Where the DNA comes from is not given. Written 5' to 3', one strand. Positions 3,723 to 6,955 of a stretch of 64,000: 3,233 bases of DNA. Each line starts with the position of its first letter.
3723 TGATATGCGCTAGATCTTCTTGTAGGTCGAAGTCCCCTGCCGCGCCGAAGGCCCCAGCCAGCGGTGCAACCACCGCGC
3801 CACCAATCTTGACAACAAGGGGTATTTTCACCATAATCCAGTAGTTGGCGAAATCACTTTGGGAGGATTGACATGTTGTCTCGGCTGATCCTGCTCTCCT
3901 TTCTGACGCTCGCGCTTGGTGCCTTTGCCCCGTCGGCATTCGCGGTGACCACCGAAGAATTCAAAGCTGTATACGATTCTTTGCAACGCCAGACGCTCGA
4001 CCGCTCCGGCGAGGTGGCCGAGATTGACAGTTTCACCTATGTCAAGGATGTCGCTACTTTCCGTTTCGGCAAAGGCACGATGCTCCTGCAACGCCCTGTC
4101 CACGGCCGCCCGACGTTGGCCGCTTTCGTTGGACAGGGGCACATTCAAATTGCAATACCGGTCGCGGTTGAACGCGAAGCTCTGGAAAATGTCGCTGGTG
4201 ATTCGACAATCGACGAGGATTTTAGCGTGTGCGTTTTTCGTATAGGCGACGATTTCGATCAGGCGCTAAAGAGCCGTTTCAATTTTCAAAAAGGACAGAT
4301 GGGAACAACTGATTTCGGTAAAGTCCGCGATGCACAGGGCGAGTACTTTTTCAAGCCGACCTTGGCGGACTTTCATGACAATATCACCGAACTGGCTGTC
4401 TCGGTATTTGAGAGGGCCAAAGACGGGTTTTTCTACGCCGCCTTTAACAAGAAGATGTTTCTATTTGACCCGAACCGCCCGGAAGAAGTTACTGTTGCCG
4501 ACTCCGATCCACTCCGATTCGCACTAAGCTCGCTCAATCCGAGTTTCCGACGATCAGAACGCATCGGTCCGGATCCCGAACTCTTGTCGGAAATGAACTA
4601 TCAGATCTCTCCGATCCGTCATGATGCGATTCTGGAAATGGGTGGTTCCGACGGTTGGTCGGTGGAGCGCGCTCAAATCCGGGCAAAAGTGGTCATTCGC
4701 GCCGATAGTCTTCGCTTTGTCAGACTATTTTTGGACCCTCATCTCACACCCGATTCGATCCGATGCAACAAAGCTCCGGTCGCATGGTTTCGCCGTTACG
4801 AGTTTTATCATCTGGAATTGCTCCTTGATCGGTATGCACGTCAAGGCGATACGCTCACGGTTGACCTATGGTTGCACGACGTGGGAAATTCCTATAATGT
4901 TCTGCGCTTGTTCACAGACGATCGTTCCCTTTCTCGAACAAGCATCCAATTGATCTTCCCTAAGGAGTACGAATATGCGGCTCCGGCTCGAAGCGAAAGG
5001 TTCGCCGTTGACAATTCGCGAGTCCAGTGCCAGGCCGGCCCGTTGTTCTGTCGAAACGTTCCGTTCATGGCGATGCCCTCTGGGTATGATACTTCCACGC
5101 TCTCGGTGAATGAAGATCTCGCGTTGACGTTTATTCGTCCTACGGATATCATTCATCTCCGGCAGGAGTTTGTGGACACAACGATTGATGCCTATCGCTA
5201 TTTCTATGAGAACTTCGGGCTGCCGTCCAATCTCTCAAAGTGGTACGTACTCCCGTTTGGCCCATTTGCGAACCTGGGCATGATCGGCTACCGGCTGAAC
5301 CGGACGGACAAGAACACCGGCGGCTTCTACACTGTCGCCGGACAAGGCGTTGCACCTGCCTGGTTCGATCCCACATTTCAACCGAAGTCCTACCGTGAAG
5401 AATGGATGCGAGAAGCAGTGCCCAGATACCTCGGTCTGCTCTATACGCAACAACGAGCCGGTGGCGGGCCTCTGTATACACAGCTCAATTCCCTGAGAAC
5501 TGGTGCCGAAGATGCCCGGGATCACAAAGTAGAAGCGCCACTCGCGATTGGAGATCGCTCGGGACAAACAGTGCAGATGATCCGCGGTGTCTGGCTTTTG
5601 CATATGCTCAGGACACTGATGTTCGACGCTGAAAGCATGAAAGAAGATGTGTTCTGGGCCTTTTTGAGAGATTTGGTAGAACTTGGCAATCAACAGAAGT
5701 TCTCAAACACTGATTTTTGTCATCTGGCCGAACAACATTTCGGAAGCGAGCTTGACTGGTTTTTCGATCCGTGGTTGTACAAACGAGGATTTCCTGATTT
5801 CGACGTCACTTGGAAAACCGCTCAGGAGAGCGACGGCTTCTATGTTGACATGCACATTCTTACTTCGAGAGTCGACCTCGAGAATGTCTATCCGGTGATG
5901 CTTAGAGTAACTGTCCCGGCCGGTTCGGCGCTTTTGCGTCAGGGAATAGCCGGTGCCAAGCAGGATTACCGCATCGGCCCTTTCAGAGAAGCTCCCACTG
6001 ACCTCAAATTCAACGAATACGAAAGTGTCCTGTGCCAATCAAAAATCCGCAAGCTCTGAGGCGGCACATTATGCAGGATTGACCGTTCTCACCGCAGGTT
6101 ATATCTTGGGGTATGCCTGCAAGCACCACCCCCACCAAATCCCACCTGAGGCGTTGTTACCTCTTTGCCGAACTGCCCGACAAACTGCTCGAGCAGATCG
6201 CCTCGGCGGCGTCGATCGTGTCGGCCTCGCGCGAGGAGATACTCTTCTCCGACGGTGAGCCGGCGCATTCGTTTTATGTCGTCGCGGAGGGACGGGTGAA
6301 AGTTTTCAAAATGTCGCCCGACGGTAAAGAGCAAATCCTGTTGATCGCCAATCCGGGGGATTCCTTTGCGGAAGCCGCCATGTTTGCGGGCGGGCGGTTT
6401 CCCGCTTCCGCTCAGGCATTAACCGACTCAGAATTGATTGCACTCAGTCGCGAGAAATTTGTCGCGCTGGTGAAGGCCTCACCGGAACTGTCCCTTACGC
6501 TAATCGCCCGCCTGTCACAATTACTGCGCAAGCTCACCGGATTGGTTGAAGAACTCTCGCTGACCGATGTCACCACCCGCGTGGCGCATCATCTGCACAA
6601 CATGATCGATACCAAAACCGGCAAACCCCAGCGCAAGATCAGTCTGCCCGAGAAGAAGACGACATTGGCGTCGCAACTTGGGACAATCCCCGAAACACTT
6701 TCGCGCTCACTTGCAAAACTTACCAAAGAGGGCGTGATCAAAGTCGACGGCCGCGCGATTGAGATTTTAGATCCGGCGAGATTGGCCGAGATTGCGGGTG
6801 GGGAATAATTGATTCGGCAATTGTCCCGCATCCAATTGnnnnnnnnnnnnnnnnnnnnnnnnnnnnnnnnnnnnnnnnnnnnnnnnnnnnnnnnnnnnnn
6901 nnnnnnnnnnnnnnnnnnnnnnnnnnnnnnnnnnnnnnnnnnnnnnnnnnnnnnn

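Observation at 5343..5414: M1-peptidase-like protein in which all three HExxH catalytic positions are replaced but the x18-E spacing is retained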

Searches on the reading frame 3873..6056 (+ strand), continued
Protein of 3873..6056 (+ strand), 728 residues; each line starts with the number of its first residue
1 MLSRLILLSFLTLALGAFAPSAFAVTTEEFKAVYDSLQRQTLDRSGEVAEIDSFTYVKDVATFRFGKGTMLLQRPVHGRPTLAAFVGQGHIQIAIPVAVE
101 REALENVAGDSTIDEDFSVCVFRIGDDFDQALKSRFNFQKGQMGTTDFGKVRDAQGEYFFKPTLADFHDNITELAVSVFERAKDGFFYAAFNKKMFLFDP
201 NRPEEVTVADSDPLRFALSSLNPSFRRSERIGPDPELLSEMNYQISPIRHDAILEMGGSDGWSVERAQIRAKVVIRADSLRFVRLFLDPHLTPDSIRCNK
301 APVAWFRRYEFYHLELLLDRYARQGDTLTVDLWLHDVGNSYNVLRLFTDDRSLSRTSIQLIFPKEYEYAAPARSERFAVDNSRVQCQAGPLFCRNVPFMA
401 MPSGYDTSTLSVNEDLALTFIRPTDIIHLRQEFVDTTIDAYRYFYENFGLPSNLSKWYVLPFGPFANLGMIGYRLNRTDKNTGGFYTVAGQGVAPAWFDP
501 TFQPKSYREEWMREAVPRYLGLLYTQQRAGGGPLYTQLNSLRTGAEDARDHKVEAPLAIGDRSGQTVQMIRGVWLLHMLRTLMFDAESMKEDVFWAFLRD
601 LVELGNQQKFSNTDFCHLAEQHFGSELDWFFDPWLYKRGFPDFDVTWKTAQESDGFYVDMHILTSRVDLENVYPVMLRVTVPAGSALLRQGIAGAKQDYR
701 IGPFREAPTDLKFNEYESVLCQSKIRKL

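Call 59: search_protein_families(library=pfam, alignment_id=A3, max_evalue=0.01)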
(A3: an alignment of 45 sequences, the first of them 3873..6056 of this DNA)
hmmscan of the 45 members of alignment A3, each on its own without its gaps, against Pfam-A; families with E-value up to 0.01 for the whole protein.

A. member 1, window:3873-6056:+ (728 aa): 0 families

B. families by the number of members that match (of 45 scanned): 3 families
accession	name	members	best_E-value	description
PF01433.26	Peptidase_M1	26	4.5e-25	Peptidase family M1 domain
PF00903.31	Glyoxalase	2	0.0057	Glyoxalase/Bleomycin resistance protein/Dioxygenase superfamily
PF23033.1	DUF7034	1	0.0025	Domain of unknown function (DUF7034)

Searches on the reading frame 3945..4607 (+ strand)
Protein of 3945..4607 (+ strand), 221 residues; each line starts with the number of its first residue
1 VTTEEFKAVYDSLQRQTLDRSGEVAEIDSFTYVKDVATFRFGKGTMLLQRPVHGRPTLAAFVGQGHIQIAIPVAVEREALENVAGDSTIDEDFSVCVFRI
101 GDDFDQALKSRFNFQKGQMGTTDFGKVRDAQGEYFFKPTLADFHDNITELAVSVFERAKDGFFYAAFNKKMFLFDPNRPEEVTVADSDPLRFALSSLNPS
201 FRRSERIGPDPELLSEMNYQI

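Call 46: predict_structure(alignment_id=A4)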
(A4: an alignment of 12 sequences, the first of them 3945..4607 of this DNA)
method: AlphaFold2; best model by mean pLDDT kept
length: 221 residues; sequences in the alignment: 12
mean_pLDDT: 54.1   pTM: 0.52
mean pLDDT of the five models: 54.1, 49.9, 49.2, 48.8, 46.2
residues with pLDDT >= 90: 10; 70-90: 46; 50-70: 49; < 50: 116
segments of 3 or more residues with pLDDT < 50: 5-18, 120-168, 173-183, 188-221
pLDDT, mean of each block of 10 residues (from residue 1): 52 44 84 81 82 58 75 59 57 64 81 75 46 32 26 29 42 42 48 39 39 38 33
secondary structure, 60 per line:
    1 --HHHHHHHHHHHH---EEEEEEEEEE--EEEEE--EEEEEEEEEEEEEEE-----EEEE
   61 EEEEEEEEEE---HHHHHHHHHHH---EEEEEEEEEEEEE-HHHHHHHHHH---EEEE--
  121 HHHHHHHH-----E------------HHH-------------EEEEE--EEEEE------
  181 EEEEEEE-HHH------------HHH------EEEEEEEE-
elements in order: H3-14 E18-27 E30-34 E37-51 E57-70 H74-84 E88-100 H102-111 E115-118 H121-128 E163-167 E170-174 E181-187 E213-220

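Call 48: fold_search(model_id=the predicted structure, library=pdb)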
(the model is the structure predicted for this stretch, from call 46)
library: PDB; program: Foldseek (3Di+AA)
matches with E <= 10: 268; with E <= 0.001: 0
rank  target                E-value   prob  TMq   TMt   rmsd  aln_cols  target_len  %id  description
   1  3g7g_B                2.6e-01  0.06  0.11  0.14  14.0       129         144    7  Crystal structure of the protein with unknown function from Clostridium acetobutylicum ATCC 824 (released 2009-03-17)
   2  3g7g_H                3.6e-01  0.07  0.11  0.14  14.1       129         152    7  Crystal structure of the protein with unknown function from Clostridium acetobutylicum ATCC 824 (released 2009-03-17)
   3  3g7g_F                5.6e-01  0.05  0.11  0.14  13.9       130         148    8  Crystal structure of the protein with unknown function from Clostridium acetobutylicum ATCC 824 (released 2009-03-17)
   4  3g7g_A                5.6e-01  0.03  0.09  0.11  13.6       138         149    6  Crystal structure of the protein with unknown function from Clostridium acetobutylicum ATCC 824 (released 2009-03-17)
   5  2een_A                6.0e-01  0.08  0.14  0.16  15.0       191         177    7  Structure of PH1819 protein from Pyrococcus Horikoshii OT3 (released 2007-08-21)
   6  3fkh_C                7.0e-01  0.08  0.10  0.16  11.3       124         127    9  Crystal structure of Putative pyridoxamine 5'-phosphate oxidase (NP_601736.1) from CORYNEBACTERIUM GLUTAMICUM ATCC 130 (released 2009-01-13)
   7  3fkh_D                7.0e-01  0.05  0.11  0.15  11.1       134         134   10  Crystal structure of Putative pyridoxamine 5'-phosphate oxidase (NP_601736.1) from CORYNEBACTERIUM GLUTAMICUM ATCC 130 (released 2009-01-13)
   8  7a0h_B                7.4e-01  0.20  0.18  0.16  13.9       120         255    9  Structure of homodimeric actin capping protein alpha subunit from Plasmodium berghei (released 2021-08-18)
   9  2i02_A                7.8e-01  0.10  0.14  0.20  12.2       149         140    7  CRYSTAL STRUCTURE OF a pyridoxamine 5'-phosphate oxidase-like family protein (NPUN_R6570) FROM NOSTOC PUNCTIFORME PCC  (released 2006-08-29)
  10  3rob_A                8.3e-01  0.15  0.12  0.17  10.1        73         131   12  The crystal structure of a conserved protein from Planctomyces limnophilus DSM 3776 (released 2011-05-11)
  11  8dt6_B                9.2e-01  0.02  0.11  0.08  19.2       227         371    9  Crystal Structure of DNA Polymerase III beta subunit from Elizabethkingia anophelis (released 2022-08-10)
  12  4akr_B                1.0e+00  0.06  0.14  0.13  12.8       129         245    5  Crystal Structure of the cytoplasmic actin capping protein Cap32_34 from Dictyostelium discoideum (released 2012-07-04)
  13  9b7j_N                1.1e+00  0.06  0.13  0.11  13.5       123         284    8  Cryo-EM structure of human dynactin complex bound to Chlamydia effector Dre1 (released 2025-04-16)
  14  5unb_B                1.1e+00  0.06  0.19  0.14  19.0       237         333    7  Crystal structure of putative Putative deoxyribonuclease-2 from Burkholderia thailandensis in complex with copper (released 2017-02-15)
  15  7emf_R                1.4e+00  0.10  0.23  0.26  15.6       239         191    8  Human Mediator (deletion of MED1-IDR) in a Tail-extended conformation (released 2021-05-05)
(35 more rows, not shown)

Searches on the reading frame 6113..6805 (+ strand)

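Call 54: search_protein_families(library=pfam, proteins=[window:6113-6805:+], max_evalue=0.001)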
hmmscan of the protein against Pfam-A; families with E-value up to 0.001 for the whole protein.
window:6113-6805:+ (231 aa): 2 families
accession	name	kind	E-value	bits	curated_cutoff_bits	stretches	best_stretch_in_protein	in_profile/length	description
PF00027.35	cNMP_binding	-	9.2e-24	83.7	27.5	1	37-121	3-87/89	Cyclic nucleotide-binding domain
PF13545.12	HTH_Crp_2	-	2.5e-16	59.8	27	1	156-227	2-70/70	Crp-like helix-turn-helix domain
